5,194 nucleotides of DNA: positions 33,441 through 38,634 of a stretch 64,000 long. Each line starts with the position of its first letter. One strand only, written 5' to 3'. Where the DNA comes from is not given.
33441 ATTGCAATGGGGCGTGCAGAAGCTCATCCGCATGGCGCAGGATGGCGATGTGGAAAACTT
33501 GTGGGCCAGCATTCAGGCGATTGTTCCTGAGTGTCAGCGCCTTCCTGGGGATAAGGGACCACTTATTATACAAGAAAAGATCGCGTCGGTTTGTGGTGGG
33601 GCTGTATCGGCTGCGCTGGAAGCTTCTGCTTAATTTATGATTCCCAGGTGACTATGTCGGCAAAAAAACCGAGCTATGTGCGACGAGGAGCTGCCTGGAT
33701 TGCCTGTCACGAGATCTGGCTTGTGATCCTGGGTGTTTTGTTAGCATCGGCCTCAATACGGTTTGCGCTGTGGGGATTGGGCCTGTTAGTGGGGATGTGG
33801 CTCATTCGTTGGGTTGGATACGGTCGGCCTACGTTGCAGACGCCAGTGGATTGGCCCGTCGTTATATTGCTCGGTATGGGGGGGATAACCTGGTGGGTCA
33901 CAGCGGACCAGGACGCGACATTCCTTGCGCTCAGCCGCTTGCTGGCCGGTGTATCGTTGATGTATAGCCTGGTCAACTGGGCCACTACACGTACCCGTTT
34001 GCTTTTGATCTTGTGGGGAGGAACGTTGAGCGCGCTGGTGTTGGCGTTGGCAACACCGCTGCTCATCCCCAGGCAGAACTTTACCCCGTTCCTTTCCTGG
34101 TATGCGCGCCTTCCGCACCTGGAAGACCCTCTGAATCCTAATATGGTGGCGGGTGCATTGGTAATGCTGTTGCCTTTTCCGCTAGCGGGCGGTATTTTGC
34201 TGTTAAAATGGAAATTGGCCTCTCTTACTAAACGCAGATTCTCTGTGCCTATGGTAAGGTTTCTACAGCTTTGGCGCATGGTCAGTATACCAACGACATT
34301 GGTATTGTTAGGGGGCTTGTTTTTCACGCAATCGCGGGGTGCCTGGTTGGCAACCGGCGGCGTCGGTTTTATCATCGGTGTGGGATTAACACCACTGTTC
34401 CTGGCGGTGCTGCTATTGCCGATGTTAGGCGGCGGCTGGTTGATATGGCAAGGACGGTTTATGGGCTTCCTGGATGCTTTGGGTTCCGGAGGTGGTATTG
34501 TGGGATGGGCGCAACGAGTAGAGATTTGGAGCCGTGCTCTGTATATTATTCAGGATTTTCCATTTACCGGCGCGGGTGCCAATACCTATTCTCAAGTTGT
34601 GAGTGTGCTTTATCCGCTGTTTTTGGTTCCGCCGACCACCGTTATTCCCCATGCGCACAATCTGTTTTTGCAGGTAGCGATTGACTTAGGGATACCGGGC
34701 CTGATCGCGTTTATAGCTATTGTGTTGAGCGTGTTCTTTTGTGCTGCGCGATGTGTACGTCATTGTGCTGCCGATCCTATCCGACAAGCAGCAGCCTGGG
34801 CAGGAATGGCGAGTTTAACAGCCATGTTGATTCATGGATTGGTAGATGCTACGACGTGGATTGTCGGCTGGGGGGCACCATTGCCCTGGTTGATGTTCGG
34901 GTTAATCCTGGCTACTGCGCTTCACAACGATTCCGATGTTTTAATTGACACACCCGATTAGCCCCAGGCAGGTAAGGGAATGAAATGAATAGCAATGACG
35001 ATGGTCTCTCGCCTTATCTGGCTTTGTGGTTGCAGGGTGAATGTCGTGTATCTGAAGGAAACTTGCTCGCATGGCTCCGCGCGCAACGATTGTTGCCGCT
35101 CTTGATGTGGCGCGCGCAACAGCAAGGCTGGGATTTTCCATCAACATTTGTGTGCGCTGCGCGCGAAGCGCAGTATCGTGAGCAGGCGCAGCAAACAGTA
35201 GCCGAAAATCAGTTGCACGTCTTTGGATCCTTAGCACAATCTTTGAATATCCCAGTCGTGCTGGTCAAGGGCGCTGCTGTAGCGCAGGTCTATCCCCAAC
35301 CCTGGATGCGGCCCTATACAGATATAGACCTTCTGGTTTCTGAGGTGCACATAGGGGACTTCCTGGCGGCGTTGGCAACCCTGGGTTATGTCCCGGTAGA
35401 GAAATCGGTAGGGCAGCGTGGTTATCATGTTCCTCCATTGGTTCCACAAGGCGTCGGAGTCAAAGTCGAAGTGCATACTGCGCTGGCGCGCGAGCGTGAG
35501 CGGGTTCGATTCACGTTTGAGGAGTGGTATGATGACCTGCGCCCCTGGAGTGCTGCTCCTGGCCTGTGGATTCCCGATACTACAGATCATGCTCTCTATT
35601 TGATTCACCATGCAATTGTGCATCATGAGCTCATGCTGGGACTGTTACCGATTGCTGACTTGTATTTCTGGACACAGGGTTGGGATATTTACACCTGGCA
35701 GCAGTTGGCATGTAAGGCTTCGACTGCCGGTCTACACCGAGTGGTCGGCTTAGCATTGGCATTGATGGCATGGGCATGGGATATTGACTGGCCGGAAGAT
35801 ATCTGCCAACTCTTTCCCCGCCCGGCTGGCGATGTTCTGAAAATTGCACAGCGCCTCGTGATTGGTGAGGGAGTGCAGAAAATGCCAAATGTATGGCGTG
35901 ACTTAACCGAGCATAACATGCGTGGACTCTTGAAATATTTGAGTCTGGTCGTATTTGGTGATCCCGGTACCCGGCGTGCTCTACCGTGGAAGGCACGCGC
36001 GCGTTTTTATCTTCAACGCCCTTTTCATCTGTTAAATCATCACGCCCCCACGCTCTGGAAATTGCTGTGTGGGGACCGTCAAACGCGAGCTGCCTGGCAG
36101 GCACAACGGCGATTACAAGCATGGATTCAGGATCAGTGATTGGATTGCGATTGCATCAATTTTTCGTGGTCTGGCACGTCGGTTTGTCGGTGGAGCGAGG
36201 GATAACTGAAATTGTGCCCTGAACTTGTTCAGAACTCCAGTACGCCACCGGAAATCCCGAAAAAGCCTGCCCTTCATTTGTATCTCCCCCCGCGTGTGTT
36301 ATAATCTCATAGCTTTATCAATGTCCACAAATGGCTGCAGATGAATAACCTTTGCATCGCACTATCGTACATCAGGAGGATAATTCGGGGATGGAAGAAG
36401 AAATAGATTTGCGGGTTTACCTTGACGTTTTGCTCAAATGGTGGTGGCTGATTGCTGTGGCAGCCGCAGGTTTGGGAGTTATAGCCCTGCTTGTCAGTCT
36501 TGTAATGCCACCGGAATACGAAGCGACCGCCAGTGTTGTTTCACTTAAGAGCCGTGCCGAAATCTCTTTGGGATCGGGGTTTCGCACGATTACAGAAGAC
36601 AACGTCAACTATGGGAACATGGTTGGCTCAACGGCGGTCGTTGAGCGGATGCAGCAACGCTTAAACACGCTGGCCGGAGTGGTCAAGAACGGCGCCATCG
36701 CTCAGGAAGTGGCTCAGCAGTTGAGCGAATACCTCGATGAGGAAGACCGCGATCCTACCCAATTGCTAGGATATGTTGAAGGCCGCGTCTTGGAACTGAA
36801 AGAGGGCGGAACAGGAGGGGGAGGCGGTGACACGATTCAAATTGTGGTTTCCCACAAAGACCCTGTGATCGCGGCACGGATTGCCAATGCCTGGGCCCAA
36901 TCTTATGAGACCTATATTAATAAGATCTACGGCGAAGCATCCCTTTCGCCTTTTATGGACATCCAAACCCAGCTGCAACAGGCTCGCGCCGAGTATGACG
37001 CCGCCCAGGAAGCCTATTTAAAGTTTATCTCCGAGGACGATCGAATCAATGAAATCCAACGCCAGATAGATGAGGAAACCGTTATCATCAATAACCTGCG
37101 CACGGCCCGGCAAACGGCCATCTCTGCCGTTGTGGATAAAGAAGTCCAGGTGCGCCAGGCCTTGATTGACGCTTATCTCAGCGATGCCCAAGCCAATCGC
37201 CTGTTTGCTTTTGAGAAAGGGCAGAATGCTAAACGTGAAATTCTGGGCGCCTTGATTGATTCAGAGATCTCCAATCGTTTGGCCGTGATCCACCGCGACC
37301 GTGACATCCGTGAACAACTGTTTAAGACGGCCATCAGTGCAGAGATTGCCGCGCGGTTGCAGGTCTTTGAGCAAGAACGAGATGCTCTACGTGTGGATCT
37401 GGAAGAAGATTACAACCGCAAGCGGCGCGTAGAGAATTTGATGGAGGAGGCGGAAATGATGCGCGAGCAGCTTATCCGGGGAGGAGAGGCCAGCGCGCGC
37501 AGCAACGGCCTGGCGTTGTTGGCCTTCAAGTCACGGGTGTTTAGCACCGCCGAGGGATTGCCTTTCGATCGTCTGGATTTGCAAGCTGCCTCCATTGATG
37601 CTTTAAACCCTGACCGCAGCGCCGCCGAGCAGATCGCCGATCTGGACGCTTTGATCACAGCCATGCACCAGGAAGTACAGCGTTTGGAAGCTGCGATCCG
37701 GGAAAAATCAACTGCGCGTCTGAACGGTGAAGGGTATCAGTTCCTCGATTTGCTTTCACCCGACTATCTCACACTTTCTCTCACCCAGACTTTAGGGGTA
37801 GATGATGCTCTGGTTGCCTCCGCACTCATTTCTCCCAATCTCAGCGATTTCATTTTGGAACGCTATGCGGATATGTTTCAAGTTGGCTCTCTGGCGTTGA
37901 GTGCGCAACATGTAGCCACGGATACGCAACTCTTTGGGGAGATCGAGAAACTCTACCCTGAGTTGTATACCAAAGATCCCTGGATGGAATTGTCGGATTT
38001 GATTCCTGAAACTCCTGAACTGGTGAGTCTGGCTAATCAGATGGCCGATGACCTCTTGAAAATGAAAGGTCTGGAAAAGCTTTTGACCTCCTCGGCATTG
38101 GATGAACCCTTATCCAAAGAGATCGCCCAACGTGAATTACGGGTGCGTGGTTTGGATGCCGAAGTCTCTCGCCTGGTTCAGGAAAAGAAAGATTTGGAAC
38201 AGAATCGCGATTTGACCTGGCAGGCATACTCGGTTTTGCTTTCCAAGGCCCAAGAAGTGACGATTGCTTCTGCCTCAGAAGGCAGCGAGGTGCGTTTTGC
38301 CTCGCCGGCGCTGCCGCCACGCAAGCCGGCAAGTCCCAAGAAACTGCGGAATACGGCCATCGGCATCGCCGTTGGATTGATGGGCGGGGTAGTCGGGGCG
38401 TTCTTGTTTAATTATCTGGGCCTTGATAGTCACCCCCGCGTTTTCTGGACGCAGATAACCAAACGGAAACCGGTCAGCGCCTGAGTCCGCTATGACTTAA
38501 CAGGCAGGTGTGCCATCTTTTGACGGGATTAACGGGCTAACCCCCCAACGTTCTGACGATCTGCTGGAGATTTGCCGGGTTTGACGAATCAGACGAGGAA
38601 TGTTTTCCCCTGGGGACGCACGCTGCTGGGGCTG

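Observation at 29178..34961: Complete di-N-acetylbacillosamine-type (PglF-E-D-C) module followed by a Wzy_C/O-antigen-ligase-family protein: candidate protein O-glycosylation or S-layer glycan pathway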

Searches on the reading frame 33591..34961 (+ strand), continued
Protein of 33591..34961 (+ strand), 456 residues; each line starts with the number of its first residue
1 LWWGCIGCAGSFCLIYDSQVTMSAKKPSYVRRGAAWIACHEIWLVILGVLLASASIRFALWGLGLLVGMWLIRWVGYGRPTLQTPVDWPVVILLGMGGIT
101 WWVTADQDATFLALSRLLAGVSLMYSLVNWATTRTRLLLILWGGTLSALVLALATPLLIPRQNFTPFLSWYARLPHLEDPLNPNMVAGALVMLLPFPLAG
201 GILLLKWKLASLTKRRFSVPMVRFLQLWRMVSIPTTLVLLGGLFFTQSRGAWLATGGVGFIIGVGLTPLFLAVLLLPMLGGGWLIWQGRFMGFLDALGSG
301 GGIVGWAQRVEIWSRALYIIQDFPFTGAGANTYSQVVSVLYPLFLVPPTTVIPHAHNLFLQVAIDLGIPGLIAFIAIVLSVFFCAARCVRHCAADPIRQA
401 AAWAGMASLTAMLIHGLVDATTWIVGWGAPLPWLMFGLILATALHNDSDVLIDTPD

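Call 63: find_encoding_contigs(protein=P0123, flank=10000, max_places=1)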
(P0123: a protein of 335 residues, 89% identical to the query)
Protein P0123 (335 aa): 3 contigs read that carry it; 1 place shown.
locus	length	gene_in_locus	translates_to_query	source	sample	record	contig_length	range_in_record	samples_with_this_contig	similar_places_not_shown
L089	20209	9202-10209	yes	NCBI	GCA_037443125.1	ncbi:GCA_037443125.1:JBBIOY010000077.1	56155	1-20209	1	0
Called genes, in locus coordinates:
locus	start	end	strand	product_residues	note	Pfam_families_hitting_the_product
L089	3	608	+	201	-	?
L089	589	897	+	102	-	-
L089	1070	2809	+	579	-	PF13432:TPR_16 (faint)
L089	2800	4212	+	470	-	-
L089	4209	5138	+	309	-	PF13641:Glyco_tranf_2_3, PF00535:Glycos_transf_2, PF13632:Glyco_trans_2_3 (faint)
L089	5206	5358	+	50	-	-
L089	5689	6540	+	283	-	PF13276:HTH_21, PF00665:rve, PF13683:rve_3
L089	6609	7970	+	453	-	PF01943:Polysacc_synt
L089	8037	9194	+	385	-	PF00534:Glycos_transf_1, PF13692:Glyco_trans_1_4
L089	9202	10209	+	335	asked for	PF01073:3Beta_HSD, PF01370:Epimerase, PF02719:Polysacc_synt_2, PF04321:RmlD_sub_bind (weak), PF05368:NmrA (weak), PF16363:GDP_Man_Dehyd, PF13460:NAD_binding_10, PF08485:Polysacc_syn_2C, +1 more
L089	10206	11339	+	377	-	PF01370:Epimerase, PF02719:Polysacc_synt_2 (faint), PF04321:RmlD_sub_bind (faint), PF16363:GDP_Man_Dehyd (faint), PF07993:NAD_binding_4 (weak), PF14667:Polysacc_synt_C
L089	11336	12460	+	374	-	PF02350:Epimerase_2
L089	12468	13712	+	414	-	PF13439:Glyco_transf_4, PF13579:Glyco_trans_4_4, PF00534:Glycos_transf_1, PF13692:Glyco_trans_1_4, PF13524:Glyco_trans_1_2 (weak)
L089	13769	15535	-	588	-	-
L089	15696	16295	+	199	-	PF00583:Acetyltransf_1, PF13673:Acetyltransf_10 (faint), PF13508:Acetyltransf_7, PF08445:FR47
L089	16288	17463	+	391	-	PF01041:DegT_DnrJ_EryC1, PF00266:Aminotran_5 (weak), PF00155:Aminotran_1_2 (weak), PF01053:Cys_Met_Meta_PP (weak), PF01212:Beta_elim_lyase (weak)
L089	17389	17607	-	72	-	-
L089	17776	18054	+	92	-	PF02397:Bac_transf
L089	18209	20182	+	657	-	PF13727:CoA_binding_3, PF01073:3Beta_HSD, PF01370:Epimerase, PF02719:Polysacc_synt_2, PF04321:RmlD_sub_bind, PF08659:KR (weak), PF13460:NAD_binding_10 (weak), PF16363:GDP_Man_Dehyd, +1 more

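Call 64: search_protein_families(library=ncbifam, proteins=[L088:230-1576:+, L088:3966-5510:+, L088:2831-4018:+, L089:2800-4212:+, L089:1070-2809:+, L089:6609-7970:+, L003:7396-8727:+, L006:1252-2763:+, L016:4707-5960:+], max_evalue=0.01)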
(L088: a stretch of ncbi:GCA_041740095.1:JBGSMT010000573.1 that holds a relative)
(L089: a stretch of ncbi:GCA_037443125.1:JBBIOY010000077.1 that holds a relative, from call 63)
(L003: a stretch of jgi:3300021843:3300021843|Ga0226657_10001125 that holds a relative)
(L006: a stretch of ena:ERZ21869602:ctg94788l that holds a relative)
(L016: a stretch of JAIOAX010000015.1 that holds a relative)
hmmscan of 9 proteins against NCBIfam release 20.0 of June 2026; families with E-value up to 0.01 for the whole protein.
L088:230-1576:+ (448 aa): 0 families

L088:3966-5510:+ (514 aa): 0 families

L088:2831-4018:+ (395 aa): 18 families
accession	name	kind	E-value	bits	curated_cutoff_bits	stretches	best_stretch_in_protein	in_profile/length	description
NF040959.1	MamA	equivalog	9.3e-14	51.3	200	2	242-312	109-179/204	magnetosome protein MamA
TIGR02521.1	type_IV_pilW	equivalog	5.9e-13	48.9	154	2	243-307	36-100/234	type IV pilus biogenesis/stability protein PilW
TIGR02917.1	PEP_TPR_lipo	equivalog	1.8e-11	42.7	312.2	1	133-366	567-796/899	XrtA/PEP-CTERM system TPR-repeat protein PrsT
NF008391.2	PRK11189.1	equivalog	2.9e-09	36.8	250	1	245-306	72-133/297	lipoprotein NlpI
TIGR00990.1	3a0801s09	subfamily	4.3e-07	28.9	757.25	1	156-305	351-500/615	mitochondrial import receptor subunit TOM70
TIGR00540.1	TPR_hemY_coli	hypoth_equivalog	3.6e-05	22.7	142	0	269-328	323-381/385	heme biosynthesis-associated TPR protein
NF008757.0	PRK11788.1-5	equivalog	4.4e-05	22.8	363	1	242-296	111-165/388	lipopolysaccharide assembly protein LapB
NF033920.0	C39_PA2778_fam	equivalog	4.7e-05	22.9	150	0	256-328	174-246/255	PA2778 family cysteine peptidase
NF047558.1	TPR_END_plus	domain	5.8e-05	23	32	1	280-307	7-34/56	TPR end-of-group domain-containing protein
TIGR02552.1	LcrH_SycD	equivalog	0.00011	21.9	104.8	1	240-322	20-102/136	SycD/LcrH family type III secretion system chaperone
NF047371.1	FlcA_CTERM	equivalog_domain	0.00016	20.2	300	0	150-258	418-527/646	periplasmic flagellar collar protein FlcA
NF033762.1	social_mot_Tgl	equivalog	0.00018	20.9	225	0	237-304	135-202/252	social motility TPR repeat lipoprotein Tgl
TIGR03939.1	PGA_TPR_OMP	equivalog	0.00042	18.6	366.65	1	147-326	32-208/800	poly-beta-1,6 N-acetyl-D-glucosamine export porin PgaA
NF008756.0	PRK11788.1-4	equivalog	0.0017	17.4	474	1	240-368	109-242/389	lipopolysaccharide assembly protein LapB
TIGR02795.1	tol_pal_ybgF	equivalog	0.0025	18.4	90.1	0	272-308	40-75/119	tol-pal system protein YbgF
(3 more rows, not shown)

L089:2800-4212:+ (470 aa): 0 families

L089:1070-2809:+ (579 aa): 3 families
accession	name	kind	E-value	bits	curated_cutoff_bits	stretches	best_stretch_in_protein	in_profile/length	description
TIGR02917.1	PEP_TPR_lipo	equivalog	2.4e-05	22.5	312.2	0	67-209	32-178/899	XrtA/PEP-CTERM system TPR-repeat protein PrsT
NF047371.1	FlcA_CTERM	equivalog_domain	7.2e-05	21.4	300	1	286-326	156-196/646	periplasmic flagellar collar protein FlcA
NF040959.1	MamA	equivalog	0.002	17.6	200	0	273-328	59-114/204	magnetosome protein MamA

L089:6609-7970:+ (453 aa): 0 families

L003:7396-8727:+ (443 aa): 3 families
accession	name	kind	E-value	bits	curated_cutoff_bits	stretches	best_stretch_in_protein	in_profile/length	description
TIGR00947.1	2A73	equivalog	2.9e-12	46.4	366.4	1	16-430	19-422/425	IctB family putative bicarbonate transporter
TIGR03097.1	PEP_O_lig_1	hypoth_equivalog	1.1e-07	31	188.1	1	211-375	198-346/408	putative O-glycosylation ligase, exosortase A system-associated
NF058641.1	TfpM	equivalog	4e-07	29.4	600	1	290-408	236-344/421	O-linking oligosaccharyltransferase TfpM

L006:1252-2763:+ (503 aa): 0 families

L016:4707-5960:+ (417 aa): 0 families

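Call 75: find_encoding_contigs(protein=P0003, flank=10000, max_places=1)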
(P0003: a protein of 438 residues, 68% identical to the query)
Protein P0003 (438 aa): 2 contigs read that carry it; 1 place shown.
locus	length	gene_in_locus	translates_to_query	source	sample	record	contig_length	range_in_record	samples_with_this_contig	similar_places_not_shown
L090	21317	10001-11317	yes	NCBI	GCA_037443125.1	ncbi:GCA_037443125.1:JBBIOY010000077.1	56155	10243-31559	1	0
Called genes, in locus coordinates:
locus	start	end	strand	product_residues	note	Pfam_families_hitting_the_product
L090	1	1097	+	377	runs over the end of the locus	PF01370:Epimerase, PF02719:Polysacc_synt_2 (faint), PF04321:RmlD_sub_bind (faint), PF16363:GDP_Man_Dehyd (faint), PF07993:NAD_binding_4 (weak), PF14667:Polysacc_synt_C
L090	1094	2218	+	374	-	PF02350:Epimerase_2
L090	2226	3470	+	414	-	PF13439:Glyco_transf_4, PF13579:Glyco_trans_4_4, PF00534:Glycos_transf_1, PF13692:Glyco_trans_1_4, PF13524:Glyco_trans_1_2 (weak)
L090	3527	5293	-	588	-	-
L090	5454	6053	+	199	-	PF00583:Acetyltransf_1, PF13673:Acetyltransf_10 (faint), PF13508:Acetyltransf_7, PF08445:FR47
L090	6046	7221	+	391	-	PF01041:DegT_DnrJ_EryC1, PF00266:Aminotran_5 (weak), PF00155:Aminotran_1_2 (weak), PF01053:Cys_Met_Meta_PP (weak), PF01212:Beta_elim_lyase (weak)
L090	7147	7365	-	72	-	-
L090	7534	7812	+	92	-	PF02397:Bac_transf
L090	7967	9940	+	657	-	PF13727:CoA_binding_3, PF01073:3Beta_HSD, PF01370:Epimerase, PF02719:Polysacc_synt_2, PF04321:RmlD_sub_bind, PF08659:KR (weak), PF13460:NAD_binding_10 (weak), PF16363:GDP_Man_Dehyd, +1 more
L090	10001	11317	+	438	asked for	PF04932:Wzy_C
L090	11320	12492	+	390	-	PF14907:NTP_transf_5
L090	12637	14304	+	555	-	PF02706:Wzz, PF13807:GNVR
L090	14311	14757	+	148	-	-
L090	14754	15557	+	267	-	PF27840:ScmC (weak)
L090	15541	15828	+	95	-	PF05402:PqqD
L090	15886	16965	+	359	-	PF01300:Sua5_yciO_yrdC, PF03481:Sua5_C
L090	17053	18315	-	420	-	PF03979:Sigma70_r1_1, PF00140:Sigma70_r1_2, PF04542:Sigma70_r2, PF04539:Sigma70_r3, PF04545:Sigma70_r4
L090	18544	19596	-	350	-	PF05384:DegS, PF07730:HisKA_3, PF02518:HATPase_c (weak)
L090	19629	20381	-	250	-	PF00072:Response_reg, PF04545:Sigma70_r4 (weak), PF08281:Sigma70_r4_2, PF00196:GerE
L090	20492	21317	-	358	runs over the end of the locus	PF01266:DAO, PF13450:NAD_binding_8 (weak)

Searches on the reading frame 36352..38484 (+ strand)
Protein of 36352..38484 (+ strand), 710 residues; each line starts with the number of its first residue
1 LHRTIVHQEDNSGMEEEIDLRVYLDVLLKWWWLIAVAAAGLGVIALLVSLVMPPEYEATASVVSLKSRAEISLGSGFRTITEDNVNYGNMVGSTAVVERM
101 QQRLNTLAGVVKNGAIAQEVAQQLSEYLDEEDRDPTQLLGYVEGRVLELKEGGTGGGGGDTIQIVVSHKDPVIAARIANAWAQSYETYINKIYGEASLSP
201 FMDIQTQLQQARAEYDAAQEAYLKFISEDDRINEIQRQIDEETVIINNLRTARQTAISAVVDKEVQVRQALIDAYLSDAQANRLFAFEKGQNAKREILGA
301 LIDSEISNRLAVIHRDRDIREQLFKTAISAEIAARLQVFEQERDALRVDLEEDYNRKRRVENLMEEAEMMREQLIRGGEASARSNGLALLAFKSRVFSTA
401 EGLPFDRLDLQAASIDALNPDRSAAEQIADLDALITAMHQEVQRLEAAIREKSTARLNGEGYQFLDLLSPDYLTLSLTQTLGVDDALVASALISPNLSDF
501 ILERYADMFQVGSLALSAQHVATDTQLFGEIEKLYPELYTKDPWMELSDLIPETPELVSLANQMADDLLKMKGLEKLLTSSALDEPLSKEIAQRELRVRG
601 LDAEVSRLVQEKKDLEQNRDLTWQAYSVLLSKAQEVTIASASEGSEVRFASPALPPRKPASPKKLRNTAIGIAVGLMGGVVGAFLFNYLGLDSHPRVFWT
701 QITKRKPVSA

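Call 4: search_protein_families(library=pfam, proteins=[window:36352-38484:+])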
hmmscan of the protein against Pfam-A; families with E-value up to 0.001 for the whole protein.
window:36352-38484:+ (710 aa): 2 families
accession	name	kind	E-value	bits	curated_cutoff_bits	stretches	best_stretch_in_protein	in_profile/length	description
PF02706.20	Wzz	-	1.2e-08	35.6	25.5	1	16-123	1-90/91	Chain length determinant protein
PF13807.11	GNVR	-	1.1e-07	32.1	27.7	1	615-685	9-79/82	G-rich domain on putative tyrosine kinase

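Call 6: search_protein_families(library=ncbifam, proteins=[window:36352-38484:+], max_evalue=0.01)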
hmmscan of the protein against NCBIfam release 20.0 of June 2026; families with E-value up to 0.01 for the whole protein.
window:36352-38484:+ (710 aa): 6 families
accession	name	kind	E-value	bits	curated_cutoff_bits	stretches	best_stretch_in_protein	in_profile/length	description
TIGR03017.1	EpsF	equivalog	1.1e-11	44.1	422.75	2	43-296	25-267/444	chain length determinant protein EpsF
TIGR01005.1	eps_transp_fam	subfamily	4.4e-10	38.4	411.7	1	596-688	359-454/754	exopolysaccharide transport protein family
NF008568.0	PRK11519.1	equivalog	2.3e-06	26.1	1068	1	595-685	359-445/720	tyrosine-protein kinase Wzc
TIGR03007.1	pepcterm_ChnLen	equivalog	5.1e-06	25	278.85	2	590-689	339-438/498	XrtA system polysaccharide chain length determinant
NF007350.0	PRK09841.1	equivalog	1.4e-05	23.4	1248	1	610-680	374-440/726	tyrosine-protein kinase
TIGR01006.1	polys_exp_MPA1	subfamily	2.6e-05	23.8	296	0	639-686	149-196/226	CspC family polysaccharide chain length determinant protein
